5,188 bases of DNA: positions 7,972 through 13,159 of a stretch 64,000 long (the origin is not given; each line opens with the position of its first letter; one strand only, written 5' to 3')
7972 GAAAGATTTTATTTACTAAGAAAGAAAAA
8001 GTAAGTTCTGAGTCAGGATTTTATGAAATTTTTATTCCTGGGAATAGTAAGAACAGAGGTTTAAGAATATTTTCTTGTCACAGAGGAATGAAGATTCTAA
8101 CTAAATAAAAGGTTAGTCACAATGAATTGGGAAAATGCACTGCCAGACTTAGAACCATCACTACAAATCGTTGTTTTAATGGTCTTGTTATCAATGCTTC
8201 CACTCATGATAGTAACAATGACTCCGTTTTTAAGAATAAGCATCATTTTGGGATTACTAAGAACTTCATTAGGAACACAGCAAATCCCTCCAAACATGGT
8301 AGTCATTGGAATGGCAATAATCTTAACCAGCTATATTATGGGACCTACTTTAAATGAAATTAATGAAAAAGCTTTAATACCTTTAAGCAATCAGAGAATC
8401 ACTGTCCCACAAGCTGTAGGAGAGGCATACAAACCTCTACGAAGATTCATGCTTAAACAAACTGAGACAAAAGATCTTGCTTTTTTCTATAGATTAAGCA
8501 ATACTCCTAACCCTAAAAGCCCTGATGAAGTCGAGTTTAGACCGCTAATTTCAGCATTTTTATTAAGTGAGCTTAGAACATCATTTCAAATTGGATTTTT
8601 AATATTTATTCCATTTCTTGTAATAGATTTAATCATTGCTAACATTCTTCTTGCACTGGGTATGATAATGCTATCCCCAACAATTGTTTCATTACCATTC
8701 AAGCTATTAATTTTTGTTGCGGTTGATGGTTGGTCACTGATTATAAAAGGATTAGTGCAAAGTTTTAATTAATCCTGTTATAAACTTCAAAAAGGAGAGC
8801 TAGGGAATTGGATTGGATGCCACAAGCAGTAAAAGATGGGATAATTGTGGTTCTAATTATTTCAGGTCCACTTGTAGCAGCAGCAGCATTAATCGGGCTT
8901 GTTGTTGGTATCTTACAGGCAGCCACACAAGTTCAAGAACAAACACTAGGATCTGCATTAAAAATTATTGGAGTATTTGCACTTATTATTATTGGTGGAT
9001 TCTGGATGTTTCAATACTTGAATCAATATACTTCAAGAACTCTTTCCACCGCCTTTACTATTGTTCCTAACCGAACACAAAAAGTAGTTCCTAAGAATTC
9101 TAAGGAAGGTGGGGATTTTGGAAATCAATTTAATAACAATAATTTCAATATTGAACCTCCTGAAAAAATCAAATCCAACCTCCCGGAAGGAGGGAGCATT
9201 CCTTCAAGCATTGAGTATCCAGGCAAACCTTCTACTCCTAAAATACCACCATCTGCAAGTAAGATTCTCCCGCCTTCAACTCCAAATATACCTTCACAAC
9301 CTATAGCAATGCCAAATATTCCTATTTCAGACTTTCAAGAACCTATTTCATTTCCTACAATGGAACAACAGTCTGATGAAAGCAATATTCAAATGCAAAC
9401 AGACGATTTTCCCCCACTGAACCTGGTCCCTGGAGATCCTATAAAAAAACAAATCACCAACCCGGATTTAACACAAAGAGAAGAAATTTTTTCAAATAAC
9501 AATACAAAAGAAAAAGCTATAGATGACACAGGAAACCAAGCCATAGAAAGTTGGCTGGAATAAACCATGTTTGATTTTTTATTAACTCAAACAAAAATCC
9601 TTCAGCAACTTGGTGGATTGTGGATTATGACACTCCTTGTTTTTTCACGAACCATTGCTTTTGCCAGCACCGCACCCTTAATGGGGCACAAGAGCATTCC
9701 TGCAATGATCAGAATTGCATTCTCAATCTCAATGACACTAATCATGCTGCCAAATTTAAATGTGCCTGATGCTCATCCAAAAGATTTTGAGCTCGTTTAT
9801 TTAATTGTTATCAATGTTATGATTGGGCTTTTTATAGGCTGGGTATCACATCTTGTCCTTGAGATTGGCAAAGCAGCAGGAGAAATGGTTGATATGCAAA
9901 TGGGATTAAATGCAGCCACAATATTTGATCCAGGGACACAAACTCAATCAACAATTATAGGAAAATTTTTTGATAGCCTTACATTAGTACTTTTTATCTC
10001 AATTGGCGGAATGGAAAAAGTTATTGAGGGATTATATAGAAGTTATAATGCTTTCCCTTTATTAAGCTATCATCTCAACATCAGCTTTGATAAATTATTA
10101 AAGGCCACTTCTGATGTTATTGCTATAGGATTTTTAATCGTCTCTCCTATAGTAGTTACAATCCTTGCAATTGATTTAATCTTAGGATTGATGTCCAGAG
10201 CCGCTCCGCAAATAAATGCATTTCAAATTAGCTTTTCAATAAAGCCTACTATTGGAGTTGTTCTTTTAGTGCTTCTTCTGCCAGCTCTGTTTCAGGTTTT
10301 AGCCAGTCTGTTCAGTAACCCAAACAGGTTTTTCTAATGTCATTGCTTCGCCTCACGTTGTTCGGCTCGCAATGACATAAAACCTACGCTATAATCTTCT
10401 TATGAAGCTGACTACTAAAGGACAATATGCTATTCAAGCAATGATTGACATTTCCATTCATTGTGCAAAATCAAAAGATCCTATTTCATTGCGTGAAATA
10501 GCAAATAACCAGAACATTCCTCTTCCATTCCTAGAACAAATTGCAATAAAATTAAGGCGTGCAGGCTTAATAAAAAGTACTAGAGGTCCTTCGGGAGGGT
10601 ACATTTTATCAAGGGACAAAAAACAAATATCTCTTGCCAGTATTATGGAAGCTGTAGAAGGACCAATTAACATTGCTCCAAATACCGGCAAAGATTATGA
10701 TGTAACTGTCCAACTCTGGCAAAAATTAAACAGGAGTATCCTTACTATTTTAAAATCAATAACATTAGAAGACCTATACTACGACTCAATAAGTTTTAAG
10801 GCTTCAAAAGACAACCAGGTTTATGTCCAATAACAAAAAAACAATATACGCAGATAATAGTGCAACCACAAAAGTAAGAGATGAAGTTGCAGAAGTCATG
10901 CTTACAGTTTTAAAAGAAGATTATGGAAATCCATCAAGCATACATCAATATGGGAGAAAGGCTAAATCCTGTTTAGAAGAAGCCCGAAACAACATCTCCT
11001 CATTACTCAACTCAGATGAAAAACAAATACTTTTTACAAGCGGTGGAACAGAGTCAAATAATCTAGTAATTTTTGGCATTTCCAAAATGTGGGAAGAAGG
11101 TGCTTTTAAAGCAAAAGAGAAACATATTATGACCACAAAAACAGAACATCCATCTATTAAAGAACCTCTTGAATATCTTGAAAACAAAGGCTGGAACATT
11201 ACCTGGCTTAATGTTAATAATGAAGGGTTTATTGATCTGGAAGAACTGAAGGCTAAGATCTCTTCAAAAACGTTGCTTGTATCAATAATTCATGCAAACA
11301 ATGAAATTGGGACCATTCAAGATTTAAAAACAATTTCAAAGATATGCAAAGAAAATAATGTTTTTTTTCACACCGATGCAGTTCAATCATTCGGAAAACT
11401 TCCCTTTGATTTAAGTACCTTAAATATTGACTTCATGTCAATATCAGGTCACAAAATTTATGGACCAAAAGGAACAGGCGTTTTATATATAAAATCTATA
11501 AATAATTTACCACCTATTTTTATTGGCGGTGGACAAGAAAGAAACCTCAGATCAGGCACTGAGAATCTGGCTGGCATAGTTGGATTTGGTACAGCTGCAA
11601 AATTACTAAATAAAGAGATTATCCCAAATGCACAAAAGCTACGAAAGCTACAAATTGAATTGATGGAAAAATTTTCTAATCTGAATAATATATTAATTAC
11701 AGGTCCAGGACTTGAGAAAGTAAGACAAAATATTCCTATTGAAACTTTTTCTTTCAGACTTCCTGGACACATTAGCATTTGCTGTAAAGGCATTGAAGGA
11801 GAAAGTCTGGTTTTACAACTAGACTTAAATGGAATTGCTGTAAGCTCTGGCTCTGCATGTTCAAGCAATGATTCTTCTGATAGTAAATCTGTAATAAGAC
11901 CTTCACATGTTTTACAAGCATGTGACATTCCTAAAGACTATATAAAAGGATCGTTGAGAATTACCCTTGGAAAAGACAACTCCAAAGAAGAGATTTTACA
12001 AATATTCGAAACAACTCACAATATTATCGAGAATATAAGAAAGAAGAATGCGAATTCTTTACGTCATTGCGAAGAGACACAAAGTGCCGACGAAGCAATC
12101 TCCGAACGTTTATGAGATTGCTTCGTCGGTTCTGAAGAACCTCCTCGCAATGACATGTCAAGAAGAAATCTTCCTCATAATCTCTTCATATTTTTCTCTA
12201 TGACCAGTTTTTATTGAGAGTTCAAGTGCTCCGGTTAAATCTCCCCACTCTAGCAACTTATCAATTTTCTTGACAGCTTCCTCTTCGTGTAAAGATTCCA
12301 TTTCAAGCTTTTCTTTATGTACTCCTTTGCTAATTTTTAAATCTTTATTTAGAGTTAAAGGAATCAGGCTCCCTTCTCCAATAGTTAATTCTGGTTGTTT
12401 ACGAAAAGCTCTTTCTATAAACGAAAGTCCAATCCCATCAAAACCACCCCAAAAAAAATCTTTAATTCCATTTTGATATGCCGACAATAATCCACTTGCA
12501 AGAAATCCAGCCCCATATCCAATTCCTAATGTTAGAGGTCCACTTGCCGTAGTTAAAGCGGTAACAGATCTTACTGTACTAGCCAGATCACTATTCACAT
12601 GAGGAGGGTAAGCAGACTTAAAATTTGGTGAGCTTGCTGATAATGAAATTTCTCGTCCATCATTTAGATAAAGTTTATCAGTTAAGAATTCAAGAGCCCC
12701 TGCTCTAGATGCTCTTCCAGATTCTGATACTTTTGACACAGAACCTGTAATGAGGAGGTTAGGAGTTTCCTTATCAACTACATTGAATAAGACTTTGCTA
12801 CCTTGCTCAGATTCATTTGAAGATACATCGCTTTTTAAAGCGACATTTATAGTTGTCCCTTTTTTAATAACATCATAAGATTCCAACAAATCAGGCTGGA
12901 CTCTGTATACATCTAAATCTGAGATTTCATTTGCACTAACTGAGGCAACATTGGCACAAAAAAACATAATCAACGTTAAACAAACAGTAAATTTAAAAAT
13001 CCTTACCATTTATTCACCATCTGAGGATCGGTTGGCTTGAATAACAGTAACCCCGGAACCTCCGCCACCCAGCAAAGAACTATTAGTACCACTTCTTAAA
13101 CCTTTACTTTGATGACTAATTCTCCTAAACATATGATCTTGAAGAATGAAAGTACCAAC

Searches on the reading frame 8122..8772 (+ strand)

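Call 74: search_protein_families(library=pfam, proteins=[window:8122-8772:+], max_evalue=0.001)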
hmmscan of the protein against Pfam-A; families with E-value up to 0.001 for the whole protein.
window:8122-8772:+ (216 aa): 1 family
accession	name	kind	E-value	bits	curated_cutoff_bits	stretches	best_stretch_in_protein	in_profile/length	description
PF00813.25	FliP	-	1.6e-72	243.9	26.9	1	19-211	1-191/191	FliP family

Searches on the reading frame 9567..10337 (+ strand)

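Call 74: search_protein_families(library=pfam, proteins=[window:9567-10337:+], max_evalue=0.001)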
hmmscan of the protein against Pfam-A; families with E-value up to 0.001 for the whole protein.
window:9567-10337:+ (256 aa): 1 family
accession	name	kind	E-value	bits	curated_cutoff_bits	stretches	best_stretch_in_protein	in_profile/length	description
PF01311.25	Bac_export_1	-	2.3e-58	197.9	27.8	1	21-250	3-228/230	Bacterial export proteins, family 1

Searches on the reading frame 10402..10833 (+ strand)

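Call 74: search_protein_families(library=pfam, proteins=[window:10402-10833:+], max_evalue=0.001)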
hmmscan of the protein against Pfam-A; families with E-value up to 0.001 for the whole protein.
window:10402-10833:+ (143 aa): 2 families
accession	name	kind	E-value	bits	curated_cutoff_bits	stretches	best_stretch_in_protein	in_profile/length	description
PF02082.26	Rrf2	-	1.4e-32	113.1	30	1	3-126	1-130/132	Iron-dependent Transcriptional regulator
PF03444.21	HrcA_DNA-bdg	-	0.00037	20.5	21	1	5-68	4-64/79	Winged helix-turn-helix transcription repressor, HrcA DNA-binding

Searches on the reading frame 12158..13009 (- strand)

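Call 22: search_protein_families(library=pfam, proteins=[window:12158-13009:-], max_evalue=0.01)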
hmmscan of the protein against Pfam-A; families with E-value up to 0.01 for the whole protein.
window:12158-13009:- (283 aa): 1 family
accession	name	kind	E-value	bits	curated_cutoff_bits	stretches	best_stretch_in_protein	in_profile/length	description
PF03743.19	TrbI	-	2.3e-05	24.8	35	1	47-224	1-186/188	Bacterial conjugation TrbI-like protein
